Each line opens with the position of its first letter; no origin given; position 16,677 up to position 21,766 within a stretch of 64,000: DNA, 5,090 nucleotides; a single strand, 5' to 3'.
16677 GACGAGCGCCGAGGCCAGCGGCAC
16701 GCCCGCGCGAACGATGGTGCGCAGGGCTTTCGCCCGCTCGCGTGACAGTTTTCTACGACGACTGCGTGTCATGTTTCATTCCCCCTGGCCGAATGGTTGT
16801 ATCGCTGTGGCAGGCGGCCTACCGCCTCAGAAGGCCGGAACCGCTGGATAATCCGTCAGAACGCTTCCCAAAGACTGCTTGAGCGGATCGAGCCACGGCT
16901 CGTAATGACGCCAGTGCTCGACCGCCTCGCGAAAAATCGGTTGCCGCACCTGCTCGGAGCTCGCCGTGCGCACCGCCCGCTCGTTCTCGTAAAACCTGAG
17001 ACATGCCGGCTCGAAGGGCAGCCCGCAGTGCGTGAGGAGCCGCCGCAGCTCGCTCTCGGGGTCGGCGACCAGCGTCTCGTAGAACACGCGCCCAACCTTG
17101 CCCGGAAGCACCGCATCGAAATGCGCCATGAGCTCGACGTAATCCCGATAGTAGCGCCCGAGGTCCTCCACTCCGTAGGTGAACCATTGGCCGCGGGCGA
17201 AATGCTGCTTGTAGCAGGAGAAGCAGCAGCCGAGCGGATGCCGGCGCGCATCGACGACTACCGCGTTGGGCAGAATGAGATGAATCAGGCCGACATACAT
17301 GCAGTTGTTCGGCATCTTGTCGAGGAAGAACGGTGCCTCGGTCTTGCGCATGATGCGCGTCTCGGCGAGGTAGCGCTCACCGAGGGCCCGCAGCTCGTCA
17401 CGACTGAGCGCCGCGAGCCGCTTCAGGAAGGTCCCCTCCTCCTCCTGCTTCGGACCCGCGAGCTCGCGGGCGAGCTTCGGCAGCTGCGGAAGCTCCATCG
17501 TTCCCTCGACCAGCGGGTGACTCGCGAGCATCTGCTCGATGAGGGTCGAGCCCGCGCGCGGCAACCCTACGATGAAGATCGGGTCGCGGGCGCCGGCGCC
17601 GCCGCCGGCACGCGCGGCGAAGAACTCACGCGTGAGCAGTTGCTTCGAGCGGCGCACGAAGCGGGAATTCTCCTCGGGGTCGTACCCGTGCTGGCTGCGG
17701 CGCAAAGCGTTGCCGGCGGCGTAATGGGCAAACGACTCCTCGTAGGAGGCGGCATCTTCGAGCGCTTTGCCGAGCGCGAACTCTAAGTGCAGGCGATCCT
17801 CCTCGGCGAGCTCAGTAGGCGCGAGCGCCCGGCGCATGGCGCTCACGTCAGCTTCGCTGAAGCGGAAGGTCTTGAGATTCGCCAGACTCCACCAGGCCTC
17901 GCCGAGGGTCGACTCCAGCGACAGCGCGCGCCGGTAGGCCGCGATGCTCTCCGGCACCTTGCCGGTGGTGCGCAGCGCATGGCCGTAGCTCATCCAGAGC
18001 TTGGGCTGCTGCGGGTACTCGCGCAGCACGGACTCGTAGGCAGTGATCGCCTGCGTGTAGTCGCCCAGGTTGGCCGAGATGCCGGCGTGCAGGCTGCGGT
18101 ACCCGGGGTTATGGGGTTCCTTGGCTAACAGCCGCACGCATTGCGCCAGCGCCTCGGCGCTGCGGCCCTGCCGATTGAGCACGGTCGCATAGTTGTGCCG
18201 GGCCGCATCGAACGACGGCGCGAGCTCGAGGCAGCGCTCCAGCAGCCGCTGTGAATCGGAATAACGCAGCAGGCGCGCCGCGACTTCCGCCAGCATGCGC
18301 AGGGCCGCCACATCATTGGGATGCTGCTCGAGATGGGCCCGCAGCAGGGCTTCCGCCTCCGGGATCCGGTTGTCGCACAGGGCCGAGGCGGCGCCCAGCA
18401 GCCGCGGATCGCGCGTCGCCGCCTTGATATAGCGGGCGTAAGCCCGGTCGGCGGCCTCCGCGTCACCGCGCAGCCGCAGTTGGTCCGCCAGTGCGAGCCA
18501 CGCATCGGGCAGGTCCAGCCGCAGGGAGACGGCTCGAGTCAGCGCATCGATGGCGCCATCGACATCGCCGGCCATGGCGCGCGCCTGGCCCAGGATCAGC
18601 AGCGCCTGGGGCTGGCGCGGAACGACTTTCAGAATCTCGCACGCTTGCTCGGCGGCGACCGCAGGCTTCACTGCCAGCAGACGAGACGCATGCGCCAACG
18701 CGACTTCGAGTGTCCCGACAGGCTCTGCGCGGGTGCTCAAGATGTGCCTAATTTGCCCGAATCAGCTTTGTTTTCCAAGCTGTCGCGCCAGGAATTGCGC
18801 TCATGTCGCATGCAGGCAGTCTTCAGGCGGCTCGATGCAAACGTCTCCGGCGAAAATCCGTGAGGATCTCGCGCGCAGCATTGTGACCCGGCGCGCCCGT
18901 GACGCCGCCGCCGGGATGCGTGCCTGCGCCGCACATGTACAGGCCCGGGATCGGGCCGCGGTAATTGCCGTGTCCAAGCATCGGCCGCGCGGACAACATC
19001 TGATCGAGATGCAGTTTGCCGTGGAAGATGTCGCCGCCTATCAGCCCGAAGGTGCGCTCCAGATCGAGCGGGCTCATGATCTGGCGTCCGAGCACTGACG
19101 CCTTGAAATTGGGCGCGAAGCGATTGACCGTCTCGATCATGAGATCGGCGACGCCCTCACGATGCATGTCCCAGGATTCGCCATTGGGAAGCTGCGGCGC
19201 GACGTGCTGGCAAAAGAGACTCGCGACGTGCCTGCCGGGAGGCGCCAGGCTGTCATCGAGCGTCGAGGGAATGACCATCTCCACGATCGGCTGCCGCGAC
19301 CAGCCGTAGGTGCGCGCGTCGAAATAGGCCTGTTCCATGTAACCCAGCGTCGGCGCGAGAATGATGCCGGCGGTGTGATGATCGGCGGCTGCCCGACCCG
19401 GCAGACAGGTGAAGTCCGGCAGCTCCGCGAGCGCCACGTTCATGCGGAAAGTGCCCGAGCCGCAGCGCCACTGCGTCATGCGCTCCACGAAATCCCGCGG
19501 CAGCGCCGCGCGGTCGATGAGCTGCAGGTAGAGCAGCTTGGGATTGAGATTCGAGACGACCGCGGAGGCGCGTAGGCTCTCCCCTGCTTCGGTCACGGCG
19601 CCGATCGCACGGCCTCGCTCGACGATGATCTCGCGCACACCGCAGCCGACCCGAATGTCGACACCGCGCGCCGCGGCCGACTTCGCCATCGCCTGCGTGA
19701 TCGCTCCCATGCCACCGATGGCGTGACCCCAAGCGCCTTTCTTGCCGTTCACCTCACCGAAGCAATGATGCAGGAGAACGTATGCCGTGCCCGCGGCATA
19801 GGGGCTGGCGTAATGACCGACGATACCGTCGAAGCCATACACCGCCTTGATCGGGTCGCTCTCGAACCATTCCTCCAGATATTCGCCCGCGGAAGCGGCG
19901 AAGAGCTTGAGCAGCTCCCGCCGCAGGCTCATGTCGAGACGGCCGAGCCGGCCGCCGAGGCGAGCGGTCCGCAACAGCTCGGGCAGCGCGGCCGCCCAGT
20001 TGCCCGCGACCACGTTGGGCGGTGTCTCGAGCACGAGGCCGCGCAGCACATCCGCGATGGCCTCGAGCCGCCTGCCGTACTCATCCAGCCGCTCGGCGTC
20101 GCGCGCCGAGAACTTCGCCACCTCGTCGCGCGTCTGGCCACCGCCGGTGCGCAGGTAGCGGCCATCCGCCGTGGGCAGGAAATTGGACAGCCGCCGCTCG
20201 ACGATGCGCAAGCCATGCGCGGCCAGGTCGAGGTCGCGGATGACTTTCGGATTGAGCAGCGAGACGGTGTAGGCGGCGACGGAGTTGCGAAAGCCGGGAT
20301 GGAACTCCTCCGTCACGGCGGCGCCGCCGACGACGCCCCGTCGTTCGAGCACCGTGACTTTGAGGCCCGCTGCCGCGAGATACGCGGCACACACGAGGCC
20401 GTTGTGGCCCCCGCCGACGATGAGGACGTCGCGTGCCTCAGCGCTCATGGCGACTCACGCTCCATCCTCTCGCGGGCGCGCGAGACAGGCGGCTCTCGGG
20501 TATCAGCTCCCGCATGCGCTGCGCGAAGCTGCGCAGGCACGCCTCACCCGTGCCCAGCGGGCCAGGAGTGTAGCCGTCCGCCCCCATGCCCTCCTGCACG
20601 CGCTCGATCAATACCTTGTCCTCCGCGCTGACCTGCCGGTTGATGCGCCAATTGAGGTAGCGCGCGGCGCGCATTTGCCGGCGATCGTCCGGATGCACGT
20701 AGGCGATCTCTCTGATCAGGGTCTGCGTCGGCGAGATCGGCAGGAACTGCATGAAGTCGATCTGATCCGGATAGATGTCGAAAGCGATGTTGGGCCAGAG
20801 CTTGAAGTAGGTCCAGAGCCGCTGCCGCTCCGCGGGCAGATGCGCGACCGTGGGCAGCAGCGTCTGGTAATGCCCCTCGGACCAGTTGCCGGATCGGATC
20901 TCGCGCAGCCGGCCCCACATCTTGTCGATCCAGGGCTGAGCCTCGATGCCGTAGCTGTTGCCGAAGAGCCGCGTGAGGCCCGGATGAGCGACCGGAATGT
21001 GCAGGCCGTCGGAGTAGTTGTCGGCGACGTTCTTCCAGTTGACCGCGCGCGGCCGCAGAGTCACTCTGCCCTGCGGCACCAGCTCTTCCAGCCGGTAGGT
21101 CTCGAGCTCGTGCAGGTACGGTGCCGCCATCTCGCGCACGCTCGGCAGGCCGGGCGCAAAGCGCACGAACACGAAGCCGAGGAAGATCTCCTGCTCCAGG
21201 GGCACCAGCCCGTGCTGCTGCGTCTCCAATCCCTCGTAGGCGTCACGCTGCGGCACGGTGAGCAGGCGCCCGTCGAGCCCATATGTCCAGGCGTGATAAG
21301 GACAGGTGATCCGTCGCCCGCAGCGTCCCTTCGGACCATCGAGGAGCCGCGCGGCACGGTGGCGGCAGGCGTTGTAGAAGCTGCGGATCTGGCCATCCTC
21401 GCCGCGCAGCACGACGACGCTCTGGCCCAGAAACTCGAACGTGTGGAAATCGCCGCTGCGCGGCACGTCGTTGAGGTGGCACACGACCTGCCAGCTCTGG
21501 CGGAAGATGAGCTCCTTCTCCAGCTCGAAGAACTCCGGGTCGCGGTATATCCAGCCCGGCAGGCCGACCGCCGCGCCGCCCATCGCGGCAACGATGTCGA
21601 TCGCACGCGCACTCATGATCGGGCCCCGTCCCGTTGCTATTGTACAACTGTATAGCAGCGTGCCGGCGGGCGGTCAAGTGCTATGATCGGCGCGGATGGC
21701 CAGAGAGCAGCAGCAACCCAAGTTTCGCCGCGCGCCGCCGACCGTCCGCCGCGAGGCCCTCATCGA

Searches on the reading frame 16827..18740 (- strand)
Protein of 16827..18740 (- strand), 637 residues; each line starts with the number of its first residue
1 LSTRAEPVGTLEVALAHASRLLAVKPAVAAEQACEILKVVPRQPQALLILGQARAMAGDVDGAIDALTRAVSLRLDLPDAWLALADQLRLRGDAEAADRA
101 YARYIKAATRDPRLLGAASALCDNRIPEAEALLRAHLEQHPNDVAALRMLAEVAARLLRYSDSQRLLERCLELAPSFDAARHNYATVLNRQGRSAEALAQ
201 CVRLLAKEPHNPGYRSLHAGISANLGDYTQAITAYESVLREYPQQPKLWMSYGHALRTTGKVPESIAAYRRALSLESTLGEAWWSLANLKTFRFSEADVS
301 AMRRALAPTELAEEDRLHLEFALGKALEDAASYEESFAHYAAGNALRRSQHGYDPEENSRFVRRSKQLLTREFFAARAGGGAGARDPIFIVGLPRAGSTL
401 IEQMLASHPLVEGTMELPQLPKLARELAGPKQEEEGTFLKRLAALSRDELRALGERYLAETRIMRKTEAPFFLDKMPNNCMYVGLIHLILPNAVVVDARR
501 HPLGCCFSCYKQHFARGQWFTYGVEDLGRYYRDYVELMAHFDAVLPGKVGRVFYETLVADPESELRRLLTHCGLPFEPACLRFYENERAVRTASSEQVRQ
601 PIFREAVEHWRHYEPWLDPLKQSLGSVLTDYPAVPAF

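Call 79: search_protein_families(library=pfam, proteins=[window:16827-18740:-], max_evalue=0.00001)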
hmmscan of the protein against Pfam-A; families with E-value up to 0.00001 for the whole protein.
window:16827-18740:- (637 aa): 14 families
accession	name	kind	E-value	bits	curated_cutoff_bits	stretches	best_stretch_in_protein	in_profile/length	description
PF13469.12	Sulfotransfer_3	-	3.6e-47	161.9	27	1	387-578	1-216/216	Sulfotransferase family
PF13428.12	TPR_14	-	1.5e-20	72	23.5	0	223-252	12-41/44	Tetratricopeptide repeat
PF23914.1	TPR_CcmH_CycH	-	3.7e-20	72.8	42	1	133-245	39-154/158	Cytochrome c-type biogenesis protein H TPR domain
PF13432.12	TPR_16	-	2.5e-18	66.6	32.7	1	225-273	10-58/65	Tetratricopeptide repeat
PF14559.12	TPR_19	-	6e-18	65.4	25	1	159-219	6-66/68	Tetratricopeptide repeat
PF07719.23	TPR_2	-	2.4e-16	58.8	27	0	246-276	1-31/34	Tetratricopeptide repeat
PF13431.12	TPR_17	-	4.1e-14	52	24.4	0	166-198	1-33/34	Tetratricopeptide repeat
PF13414.12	TPR_11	-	9.7e-13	48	26.8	0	253-289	1-37/42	TPR repeat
PF00515.34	TPR_1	-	9e-11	41.6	27.8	0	224-244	13-33/34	Tetratricopeptide repeat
PF13181.12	TPR_8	-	1.9e-09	37.4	25.7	0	247-276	2-31/34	Tetratricopeptide repeat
PF13424.12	TPR_12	-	9e-09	35.8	30.1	0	134-175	35-76/77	Tetratricopeptide repeat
PF13174.12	TPR_6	-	1.4e-08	35.2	26.3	0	224-244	12-32/33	Tetratricopeptide repeat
PF12895.13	ANAPC3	-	1.1e-07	32.5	27.2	0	160-237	5-81/82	Anaphase-promoting complex, cyclosome, subunit 3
PF00685.33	Sulfotransfer_1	-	4.8e-06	26.6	22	0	386-581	2-188/255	Sulfotransferase domain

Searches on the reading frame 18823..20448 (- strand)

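Call 80: search_protein_families(library=pfam, proteins=[window:18823-20448:-], max_evalue=0.00001)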
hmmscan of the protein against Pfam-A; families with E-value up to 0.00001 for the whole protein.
window:18823-20448:- (541 aa): 7 families
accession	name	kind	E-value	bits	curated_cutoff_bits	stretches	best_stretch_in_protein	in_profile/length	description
PF01593.30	Amino_oxidase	-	9.4e-19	68.4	19.8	1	17-326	3-278/443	Flavin containing amine oxidoreductase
PF01266.30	DAO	-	1.6e-14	54.6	27.9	1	7-132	1-122/353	FAD dependent oxidoreductase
PF13450.12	NAD_binding_8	-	6.2e-12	46.1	21.9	1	10-64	1-54/68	NAD(P)-binding Rossmann-like domain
PF07992.20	Pyr_redox_2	-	1.5e-08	34.8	26.1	0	7-41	2-178/291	Pyridine nucleotide-disulphide oxidoreductase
PF12831.13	FAD_oxidored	-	3.5e-07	30.3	27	1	7-58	1-52/416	FAD dependent oxidoreductase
PF00070.33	Pyr_redox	-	5e-07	30.6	22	0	8-47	2-40/82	Pyridine nucleotide-disulphide oxidoreductase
PF01946.23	Thi4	-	6.5e-06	26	26.2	1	6-44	18-57/235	Thi4 family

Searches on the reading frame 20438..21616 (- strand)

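Call 80: search_protein_families(library=pfam, proteins=[window:20438-21616:-], max_evalue=0.00001)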
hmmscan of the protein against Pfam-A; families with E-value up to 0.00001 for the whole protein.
window:20438-21616:- (392 aa): 2 families
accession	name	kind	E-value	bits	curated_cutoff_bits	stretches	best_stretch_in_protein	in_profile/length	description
PF00848.25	Ring_hydroxyl_A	-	1.6e-42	146.3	24.9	1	177-373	2-207/208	Ring hydroxylating alpha subunit (catalytic domain)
PF00355.32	Rieske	-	1.1e-21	76.9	20.3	1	41-126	1-83/88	Rieske [2Fe-2S] domain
